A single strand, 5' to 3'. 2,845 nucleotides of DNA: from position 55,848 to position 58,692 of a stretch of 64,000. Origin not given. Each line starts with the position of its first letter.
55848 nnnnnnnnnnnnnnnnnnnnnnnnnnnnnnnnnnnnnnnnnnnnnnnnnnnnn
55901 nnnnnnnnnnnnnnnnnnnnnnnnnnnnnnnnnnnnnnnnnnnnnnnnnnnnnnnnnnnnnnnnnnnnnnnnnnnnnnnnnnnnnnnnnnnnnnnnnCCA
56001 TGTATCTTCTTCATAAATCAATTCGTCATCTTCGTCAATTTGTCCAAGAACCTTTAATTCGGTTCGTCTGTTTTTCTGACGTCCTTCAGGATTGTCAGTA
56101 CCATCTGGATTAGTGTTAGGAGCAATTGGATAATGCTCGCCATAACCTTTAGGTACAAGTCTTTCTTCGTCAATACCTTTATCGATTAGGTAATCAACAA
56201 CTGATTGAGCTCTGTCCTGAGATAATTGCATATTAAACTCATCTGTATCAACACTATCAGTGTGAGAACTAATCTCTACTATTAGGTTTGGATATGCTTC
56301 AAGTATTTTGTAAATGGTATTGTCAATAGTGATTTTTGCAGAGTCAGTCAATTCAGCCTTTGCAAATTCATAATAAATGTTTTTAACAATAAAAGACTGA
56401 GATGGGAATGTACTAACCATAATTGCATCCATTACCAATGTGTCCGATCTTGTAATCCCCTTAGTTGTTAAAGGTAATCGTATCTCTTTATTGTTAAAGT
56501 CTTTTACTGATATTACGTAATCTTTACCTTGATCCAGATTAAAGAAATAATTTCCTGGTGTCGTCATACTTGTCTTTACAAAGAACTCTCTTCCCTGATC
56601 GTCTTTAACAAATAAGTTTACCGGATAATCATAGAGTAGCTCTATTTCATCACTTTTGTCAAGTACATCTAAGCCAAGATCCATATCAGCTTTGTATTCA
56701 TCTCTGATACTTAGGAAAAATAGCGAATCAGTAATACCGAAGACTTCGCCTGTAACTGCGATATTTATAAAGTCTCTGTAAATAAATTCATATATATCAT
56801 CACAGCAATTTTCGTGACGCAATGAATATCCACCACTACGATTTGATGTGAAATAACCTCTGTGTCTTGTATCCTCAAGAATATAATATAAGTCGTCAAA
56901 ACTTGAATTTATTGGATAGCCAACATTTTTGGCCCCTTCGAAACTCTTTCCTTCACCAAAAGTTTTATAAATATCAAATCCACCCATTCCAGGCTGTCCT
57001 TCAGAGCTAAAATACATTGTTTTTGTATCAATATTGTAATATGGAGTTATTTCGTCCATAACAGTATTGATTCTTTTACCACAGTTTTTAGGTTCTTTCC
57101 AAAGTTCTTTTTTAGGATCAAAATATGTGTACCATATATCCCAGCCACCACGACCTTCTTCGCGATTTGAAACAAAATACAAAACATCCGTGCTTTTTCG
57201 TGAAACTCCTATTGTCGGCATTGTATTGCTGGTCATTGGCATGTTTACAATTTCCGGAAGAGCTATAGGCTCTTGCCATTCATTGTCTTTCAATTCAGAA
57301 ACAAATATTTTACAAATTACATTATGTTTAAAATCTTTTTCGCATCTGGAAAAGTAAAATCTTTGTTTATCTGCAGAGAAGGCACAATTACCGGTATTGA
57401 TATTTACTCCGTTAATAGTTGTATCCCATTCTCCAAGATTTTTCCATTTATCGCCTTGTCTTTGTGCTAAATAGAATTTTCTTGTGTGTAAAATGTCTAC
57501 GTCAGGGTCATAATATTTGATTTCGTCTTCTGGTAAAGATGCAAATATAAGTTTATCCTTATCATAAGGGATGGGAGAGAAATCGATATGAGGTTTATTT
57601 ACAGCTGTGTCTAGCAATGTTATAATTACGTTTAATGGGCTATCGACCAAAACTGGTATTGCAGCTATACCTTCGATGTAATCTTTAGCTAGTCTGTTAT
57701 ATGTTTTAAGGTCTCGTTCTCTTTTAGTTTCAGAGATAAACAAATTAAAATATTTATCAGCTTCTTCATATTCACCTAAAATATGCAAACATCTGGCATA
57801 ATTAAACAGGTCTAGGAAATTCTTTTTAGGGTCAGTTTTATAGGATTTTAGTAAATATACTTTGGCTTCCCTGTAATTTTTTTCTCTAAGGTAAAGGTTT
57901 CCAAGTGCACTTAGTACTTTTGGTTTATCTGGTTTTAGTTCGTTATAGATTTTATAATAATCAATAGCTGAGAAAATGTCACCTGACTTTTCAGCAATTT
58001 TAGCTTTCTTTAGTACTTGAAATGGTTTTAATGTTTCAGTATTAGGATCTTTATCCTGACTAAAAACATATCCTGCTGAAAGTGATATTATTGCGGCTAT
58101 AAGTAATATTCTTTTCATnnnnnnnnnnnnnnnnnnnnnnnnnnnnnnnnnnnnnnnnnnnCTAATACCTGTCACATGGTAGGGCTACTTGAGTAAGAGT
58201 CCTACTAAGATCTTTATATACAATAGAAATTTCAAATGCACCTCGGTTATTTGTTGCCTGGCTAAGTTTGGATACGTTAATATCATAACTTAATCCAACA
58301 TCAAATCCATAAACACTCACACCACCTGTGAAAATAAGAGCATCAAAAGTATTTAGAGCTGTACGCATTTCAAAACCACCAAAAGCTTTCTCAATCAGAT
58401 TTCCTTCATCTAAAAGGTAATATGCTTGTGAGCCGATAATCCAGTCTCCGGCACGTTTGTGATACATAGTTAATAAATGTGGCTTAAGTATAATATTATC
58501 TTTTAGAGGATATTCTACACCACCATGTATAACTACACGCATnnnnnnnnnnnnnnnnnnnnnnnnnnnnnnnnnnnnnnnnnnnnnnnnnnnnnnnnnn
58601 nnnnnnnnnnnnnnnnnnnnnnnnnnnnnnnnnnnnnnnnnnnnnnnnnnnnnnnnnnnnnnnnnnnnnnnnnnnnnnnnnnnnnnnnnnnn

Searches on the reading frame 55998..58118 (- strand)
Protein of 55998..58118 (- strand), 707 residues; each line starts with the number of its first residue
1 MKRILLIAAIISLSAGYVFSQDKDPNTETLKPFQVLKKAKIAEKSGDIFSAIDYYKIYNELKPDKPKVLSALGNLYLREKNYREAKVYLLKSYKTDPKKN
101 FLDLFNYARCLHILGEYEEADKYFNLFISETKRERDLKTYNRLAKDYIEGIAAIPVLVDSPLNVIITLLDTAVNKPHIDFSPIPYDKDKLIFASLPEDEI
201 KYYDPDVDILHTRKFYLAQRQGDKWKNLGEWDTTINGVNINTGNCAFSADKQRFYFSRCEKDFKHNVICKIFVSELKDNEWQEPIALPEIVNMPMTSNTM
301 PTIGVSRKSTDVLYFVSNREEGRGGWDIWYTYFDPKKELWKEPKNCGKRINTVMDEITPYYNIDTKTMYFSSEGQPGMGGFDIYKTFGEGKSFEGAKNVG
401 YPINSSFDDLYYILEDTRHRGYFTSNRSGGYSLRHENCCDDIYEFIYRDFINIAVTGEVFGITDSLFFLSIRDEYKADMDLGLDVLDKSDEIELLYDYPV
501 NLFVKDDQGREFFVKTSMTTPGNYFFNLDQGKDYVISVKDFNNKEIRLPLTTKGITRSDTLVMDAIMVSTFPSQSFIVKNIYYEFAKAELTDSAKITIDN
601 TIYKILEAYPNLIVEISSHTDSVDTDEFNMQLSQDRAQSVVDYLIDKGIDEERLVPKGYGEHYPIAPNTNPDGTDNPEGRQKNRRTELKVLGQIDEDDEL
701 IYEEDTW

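Call 34: find_related_loci(query=window:55998-58118:-, collection=metagenome_contigs, flank=10000)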
Query window:55998-58118:- (707 aa) in metagenome_contigs; peptide patterns used: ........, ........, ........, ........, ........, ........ (x = any residue, [..] = any of these).
50 stretches matched a pattern; 13 encode a relative of the query (tblastn E <= 1e-3); 13 distinct loci.
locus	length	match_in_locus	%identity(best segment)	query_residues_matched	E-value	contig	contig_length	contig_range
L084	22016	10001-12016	81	23-693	0e+0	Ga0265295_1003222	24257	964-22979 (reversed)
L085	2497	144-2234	79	1-695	0e+0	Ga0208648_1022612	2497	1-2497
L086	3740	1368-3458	79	1-695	0e+0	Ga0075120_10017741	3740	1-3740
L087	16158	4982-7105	72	1-705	0e+0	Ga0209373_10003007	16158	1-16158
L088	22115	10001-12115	85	1-705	0e+0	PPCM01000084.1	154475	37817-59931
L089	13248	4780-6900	65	1-704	0e+0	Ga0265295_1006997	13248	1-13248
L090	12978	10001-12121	65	1-704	0e+0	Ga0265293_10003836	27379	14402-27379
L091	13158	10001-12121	64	1-704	0e+0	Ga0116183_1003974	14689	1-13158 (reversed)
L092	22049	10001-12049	67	26-705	0e+0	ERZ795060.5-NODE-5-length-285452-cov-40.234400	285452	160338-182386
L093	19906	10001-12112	54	1-704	0e+0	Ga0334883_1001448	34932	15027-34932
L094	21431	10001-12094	57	5-704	0e+0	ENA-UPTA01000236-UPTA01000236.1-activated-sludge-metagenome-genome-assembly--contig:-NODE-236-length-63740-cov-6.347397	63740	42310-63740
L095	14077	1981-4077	56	6-704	0e+0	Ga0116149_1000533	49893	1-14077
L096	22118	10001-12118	58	1-704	0e+0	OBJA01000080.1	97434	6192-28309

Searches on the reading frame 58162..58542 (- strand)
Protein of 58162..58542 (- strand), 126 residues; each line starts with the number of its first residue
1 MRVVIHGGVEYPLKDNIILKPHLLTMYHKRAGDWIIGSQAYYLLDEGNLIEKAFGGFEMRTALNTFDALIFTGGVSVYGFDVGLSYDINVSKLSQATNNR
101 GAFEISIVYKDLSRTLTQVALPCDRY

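Call 37: find_encoding_contigs(protein=window:58162-58542:-, flank=10000, max_places=6)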
Protein window:58162-58542:- (126 aa): no gene with exactly this product is on record in the collection.
